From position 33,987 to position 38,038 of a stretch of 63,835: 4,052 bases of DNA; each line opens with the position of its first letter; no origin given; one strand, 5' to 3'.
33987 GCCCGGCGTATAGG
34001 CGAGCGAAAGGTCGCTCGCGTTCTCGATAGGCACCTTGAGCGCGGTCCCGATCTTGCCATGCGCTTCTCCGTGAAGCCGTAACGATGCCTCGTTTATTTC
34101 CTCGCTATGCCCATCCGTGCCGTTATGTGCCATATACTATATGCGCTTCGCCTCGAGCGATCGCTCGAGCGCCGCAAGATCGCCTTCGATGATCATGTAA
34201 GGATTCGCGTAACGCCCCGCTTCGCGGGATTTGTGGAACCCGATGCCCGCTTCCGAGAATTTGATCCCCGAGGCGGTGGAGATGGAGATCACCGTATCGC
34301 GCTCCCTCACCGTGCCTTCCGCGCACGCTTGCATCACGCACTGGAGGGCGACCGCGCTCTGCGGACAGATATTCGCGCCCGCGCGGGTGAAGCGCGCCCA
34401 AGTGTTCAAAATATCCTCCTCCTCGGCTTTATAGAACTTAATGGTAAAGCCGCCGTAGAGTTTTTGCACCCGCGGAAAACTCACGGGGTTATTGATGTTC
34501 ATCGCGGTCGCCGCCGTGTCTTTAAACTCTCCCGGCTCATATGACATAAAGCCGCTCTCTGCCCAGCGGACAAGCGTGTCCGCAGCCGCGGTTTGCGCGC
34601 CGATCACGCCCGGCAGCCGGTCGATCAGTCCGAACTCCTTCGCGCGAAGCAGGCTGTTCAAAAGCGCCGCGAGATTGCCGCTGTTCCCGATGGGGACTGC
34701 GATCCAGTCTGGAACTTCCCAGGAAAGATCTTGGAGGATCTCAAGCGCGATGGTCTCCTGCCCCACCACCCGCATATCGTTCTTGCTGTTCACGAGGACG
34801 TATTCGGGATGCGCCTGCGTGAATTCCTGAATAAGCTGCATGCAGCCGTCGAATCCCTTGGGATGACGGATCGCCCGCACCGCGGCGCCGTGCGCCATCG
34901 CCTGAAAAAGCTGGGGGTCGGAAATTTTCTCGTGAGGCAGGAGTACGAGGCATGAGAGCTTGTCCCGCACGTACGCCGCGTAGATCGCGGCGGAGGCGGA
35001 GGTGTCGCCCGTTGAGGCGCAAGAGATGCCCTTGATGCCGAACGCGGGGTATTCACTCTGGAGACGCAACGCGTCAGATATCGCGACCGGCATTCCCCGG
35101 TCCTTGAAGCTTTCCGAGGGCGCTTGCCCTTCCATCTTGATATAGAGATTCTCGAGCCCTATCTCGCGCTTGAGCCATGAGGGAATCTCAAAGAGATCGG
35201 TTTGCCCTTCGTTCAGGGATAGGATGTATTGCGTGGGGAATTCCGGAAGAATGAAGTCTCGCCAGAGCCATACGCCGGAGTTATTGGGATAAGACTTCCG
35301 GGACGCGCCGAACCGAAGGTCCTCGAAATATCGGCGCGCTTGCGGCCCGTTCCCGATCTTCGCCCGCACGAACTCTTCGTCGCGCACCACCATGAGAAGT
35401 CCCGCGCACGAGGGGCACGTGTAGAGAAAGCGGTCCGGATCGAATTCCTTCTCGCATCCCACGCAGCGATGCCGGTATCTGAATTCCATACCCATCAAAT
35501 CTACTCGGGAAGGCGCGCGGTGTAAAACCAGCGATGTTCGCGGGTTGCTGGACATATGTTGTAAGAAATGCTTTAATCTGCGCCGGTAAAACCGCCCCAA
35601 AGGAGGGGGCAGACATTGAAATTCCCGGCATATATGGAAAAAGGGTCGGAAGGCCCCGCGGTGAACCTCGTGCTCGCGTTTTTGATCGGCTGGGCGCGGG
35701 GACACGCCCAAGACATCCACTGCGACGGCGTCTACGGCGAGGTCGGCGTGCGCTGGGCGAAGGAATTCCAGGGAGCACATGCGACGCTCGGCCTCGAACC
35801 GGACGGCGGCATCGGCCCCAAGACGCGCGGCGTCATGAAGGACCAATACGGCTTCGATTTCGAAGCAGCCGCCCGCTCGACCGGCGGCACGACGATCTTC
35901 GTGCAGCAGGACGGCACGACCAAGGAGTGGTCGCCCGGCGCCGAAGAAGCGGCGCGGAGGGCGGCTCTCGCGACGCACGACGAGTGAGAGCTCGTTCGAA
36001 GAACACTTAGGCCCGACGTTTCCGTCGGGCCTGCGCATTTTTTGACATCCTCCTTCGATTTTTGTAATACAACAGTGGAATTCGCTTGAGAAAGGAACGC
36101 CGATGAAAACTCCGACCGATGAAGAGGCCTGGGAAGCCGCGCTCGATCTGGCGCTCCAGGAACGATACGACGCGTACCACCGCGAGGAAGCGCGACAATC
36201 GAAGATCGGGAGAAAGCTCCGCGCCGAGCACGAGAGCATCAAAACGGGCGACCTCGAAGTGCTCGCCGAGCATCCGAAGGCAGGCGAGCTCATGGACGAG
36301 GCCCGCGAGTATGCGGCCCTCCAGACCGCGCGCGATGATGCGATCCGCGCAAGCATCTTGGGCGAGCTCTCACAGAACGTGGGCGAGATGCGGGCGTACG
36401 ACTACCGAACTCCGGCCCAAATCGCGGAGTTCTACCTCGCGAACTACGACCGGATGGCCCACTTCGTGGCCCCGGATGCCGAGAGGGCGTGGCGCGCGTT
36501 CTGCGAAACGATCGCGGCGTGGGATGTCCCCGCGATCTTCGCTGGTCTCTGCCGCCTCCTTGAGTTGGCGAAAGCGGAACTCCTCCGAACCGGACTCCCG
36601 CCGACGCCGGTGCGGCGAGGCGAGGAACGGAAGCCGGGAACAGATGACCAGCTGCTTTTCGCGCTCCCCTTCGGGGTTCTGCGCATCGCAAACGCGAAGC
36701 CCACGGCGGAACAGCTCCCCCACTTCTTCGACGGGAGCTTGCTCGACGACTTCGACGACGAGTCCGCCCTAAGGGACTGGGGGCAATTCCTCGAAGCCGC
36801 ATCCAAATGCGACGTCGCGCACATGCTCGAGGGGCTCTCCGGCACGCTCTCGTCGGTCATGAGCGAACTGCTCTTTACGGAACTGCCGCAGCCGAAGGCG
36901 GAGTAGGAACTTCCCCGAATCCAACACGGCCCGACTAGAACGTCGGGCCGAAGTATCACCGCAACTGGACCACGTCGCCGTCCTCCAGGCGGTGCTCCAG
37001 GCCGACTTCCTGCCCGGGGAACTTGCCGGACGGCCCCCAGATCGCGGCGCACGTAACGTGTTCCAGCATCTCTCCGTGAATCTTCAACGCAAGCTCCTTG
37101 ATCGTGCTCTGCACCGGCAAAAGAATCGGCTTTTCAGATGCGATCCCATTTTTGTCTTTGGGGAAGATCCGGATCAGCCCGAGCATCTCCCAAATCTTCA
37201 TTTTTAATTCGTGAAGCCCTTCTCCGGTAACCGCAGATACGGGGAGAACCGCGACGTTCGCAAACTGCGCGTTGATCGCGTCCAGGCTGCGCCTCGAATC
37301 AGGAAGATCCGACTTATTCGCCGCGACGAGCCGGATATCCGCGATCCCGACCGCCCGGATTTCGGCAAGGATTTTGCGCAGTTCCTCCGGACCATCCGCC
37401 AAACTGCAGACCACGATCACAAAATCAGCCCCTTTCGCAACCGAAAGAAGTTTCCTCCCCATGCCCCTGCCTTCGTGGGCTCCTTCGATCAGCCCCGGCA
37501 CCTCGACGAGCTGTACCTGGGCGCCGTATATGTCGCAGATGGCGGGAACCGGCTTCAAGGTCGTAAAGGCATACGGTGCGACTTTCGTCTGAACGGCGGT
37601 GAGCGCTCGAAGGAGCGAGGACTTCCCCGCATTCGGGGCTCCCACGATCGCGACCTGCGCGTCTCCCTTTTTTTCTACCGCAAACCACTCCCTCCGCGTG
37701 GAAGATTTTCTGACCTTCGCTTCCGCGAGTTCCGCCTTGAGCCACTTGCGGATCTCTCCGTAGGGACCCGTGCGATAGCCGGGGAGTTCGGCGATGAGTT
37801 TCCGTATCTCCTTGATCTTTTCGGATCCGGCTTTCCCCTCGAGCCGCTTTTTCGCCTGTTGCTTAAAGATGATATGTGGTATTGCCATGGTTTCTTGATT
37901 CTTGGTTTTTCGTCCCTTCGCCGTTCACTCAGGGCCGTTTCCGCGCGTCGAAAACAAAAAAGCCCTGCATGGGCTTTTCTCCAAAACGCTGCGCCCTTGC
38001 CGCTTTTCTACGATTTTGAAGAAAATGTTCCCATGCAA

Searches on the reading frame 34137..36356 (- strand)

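Call 17: search_protein_families(library=pfam, proteins=[window:34137-36356:-], max_evalue=0.001)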
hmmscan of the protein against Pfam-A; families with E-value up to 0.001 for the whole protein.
window:34137-36356:- (739 aa): 1 family
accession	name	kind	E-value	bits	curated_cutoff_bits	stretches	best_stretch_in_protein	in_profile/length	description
PF00291.31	PALP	-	9.3e-43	147.1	35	1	380-694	2-294/295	Pyridoxal-phosphate dependent enzyme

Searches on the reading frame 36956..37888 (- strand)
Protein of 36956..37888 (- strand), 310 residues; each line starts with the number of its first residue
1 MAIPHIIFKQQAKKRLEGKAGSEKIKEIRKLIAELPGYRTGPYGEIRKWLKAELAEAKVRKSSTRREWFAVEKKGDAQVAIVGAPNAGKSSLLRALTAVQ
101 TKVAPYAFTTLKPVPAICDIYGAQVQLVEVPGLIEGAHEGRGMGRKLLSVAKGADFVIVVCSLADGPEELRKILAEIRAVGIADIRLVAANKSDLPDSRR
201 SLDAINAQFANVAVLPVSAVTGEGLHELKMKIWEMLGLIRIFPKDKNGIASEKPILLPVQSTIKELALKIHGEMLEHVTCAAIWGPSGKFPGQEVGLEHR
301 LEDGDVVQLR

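Call 7: search_protein_families(library=pfam, proteins=[window:36956-37888:-], max_evalue=0.1)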
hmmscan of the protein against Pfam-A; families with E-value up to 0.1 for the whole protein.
window:36956-37888:- (310 aa): 12 families
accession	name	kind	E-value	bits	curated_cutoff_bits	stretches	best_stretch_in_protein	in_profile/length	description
PF01926.29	MMR_HSR1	-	2.6e-22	79.5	21.9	1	78-178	1-100/113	50S ribosome-binding GTPase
PF02824.27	TGS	-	5.9e-12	45.9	22.2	1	252-309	12-58/60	TGS domain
PF02421.24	FeoB_N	-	1.7e-10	41.1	27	1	78-232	2-156/156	Ferrous iron transport protein B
PF00009.33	GTP_EFTU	-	9.9e-07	29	26.5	1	151-232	90-182/188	Elongation factor Tu GTP binding domain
PF03193.22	RsgA_GTPase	-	6.5e-05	23.2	30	1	152-232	21-104/174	RsgA GTPase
PF16897.10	MMR_HSR1_Xtn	-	0.00057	20.3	35.2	1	187-238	59-106/106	C-terminal region of MMR_HSR1 domain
PF03308.22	MeaB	-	0.00063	19.3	23.1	0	139-235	132-234/273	Methylmalonyl Co-A mutase-associated GTPase MeaB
PF00350.29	Dynamin_N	-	0.0016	18.9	27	0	79-100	1-22/168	Dynamin family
PF13521.12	AAA_28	-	0.018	15.7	27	1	79-106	2-30/164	AAA domain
PF13555.12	AAA_29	-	0.018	15.2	27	1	70-99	18-45/61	P-loop containing region of AAA domain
PF01580.24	FtsK_SpoIIIE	-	0.045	13.6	24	0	58-96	21-59/221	FtsK/SpoIIIE family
PF12631.12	MnmE_helical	-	0.099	13.2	40.1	0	149-238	96-136/211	MnmE helical domain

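Call 20: find_homologous_proteins(query=window:36956-37885:-)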
Query window:36956-37885:- (309 aa): 5589 proteins with E <= 0.001 among 8000 candidates; the best 120 are listed.
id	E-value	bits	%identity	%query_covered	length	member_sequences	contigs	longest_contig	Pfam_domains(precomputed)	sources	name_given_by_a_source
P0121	6.0e-197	671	100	100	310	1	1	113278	PF02824.28,PF01926.30,PF02421.25,PF00009.34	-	-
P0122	3.6e-128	445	66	100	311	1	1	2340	PF02824.28,PF01926.30,PF00350.30,PF02421.25,PF16897.11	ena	-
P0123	9.5e-127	440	65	100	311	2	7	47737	PF02824.28,PF01926.30,PF02421.25,PF16897.11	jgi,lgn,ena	-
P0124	9.5e-124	431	63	100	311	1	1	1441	PF02824.28,PF01926.30,PF02421.25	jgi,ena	-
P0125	4.4e-122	425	62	100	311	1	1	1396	PF02824.28,PF01926.30,PF02421.25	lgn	-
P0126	2.2e-110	387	61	100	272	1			PF02824.28,PF01926.30,PF02421.25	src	-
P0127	5.0e-105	369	55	100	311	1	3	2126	PF02824.28,PF01926.30,PF00350.30,PF02421.25,PF16897.11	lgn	-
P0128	1.5e-92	328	48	100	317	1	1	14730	PF02824.28,PF01926.30,PF02421.25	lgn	-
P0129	3.3e-92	327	51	99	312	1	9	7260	PF02824.28,PF01926.30,PF08477.20,PF02421.25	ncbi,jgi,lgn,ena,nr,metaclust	ncbi:hypothetical protein COY23_00035 [bacterium (Candidatus Torokbacteria) CG_4_10_14_0_2_um_filter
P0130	4.2e-88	314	45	100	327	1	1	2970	PF02824.28,PF01926.30,PF02421.25,PF03193.23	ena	-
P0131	4.8e-88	313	47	100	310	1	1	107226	PF02824.28,PF01926.30,PF02421.25,PF03193.23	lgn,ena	-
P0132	7.0e-88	313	45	100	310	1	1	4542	PF02824.28,PF01926.30,PF02421.25,PF03193.23,PF16897.11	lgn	-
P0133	1.3e-87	312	49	99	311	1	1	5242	PF02824.28,PF01926.30,PF02421.25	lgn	-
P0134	7.3e-85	303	44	100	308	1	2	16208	PF02824.28,PF01926.30,PF02421.25,PF03193.23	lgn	-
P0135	9.2e-85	303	47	100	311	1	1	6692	PF02824.28,PF01926.30,PF02421.25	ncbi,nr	ncbi:MAG: 50S ribosome-binding GTPase [Candidatus Tectomicrobia bacterium]|nr:50S ribosome-binding G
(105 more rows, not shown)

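Call 21: find_encoding_contigs(protein=P0123, flank=10000, max_places=5)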
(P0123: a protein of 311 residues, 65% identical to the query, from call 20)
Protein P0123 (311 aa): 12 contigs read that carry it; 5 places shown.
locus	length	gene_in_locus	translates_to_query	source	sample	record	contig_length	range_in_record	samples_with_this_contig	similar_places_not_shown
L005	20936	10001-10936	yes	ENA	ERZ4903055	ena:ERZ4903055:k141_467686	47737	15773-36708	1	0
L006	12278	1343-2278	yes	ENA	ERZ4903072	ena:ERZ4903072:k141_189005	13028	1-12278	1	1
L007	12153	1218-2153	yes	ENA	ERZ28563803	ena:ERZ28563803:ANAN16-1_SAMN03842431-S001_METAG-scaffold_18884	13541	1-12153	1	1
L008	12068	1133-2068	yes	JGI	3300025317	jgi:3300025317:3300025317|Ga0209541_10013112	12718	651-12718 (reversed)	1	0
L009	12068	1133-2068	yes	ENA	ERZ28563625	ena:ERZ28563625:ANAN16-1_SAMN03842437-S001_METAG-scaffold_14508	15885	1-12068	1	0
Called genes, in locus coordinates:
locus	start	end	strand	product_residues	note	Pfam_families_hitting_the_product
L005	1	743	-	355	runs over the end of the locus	PF00437:T2SSE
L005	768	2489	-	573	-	PF05157:MshEN, PF00437:T2SSE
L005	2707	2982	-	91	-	-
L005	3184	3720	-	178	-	-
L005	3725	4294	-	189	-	PF05137:PilN (weak)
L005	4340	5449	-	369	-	PF11104:PilM_2, PF14450:FtsA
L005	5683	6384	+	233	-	PF18912:DZR_2, PF00156:Pribosyltran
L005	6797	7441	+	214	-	-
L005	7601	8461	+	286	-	PF02353:CMAS (weak), PF03848:TehB, PF01135:PCMT (weak), PF01209:Ubie_methyltran, PF13649:Methyltransf_25, PF13847:Methyltransf_31, PF08241:Methyltransf_11, PF08242:Methyltransf_12, +2 more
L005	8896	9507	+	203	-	-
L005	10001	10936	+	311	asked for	PF01926:MMR_HSR1, PF02421:FeoB_N, PF16897:MMR_HSR1_Xtn (weak), PF02824:TGS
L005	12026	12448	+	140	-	-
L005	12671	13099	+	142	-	PF01243:PNPOx_N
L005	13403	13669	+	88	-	-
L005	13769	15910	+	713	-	PF17191:RecG_wedge, PF01336:tRNA_anti-codon (weak), PF00270:DEAD, PF04851:ResIII, PF00271:Helicase_C, PF19833:RecG_dom3_C (weak)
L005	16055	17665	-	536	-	-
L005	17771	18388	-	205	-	PF01545:Cation_efflux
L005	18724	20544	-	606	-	PF06480:FtsH_ext, PF00004:AAA, PF07728:AAA_5 (weak), PF17862:AAA_lid_3, PF01434:Peptidase_M41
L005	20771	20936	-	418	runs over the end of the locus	-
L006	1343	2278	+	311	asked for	PF01926:MMR_HSR1, PF02421:FeoB_N, PF16897:MMR_HSR1_Xtn (weak), PF02824:TGS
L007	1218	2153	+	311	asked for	PF01926:MMR_HSR1, PF02421:FeoB_N, PF16897:MMR_HSR1_Xtn (weak), PF02824:TGS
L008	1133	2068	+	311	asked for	PF01926:MMR_HSR1, PF02421:FeoB_N, PF16897:MMR_HSR1_Xtn (weak), PF02824:TGS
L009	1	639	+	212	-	?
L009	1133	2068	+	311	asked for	PF01926:MMR_HSR1, PF02421:FeoB_N, PF16897:MMR_HSR1_Xtn (weak), PF02824:TGS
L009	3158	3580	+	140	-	-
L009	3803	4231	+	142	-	PF01243:PNPOx_N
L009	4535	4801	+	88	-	-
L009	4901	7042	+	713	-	PF17191:RecG_wedge, PF01336:tRNA_anti-codon (weak), PF00270:DEAD, PF04851:ResIII, PF00271:Helicase_C, PF19833:RecG_dom3_C (weak)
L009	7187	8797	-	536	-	-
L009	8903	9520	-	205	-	PF01545:Cation_efflux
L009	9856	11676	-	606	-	PF06480:FtsH_ext, PF00004:AAA, PF07728:AAA_5 (weak), PF17862:AAA_lid_3, PF01434:Peptidase_M41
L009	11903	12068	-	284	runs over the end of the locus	-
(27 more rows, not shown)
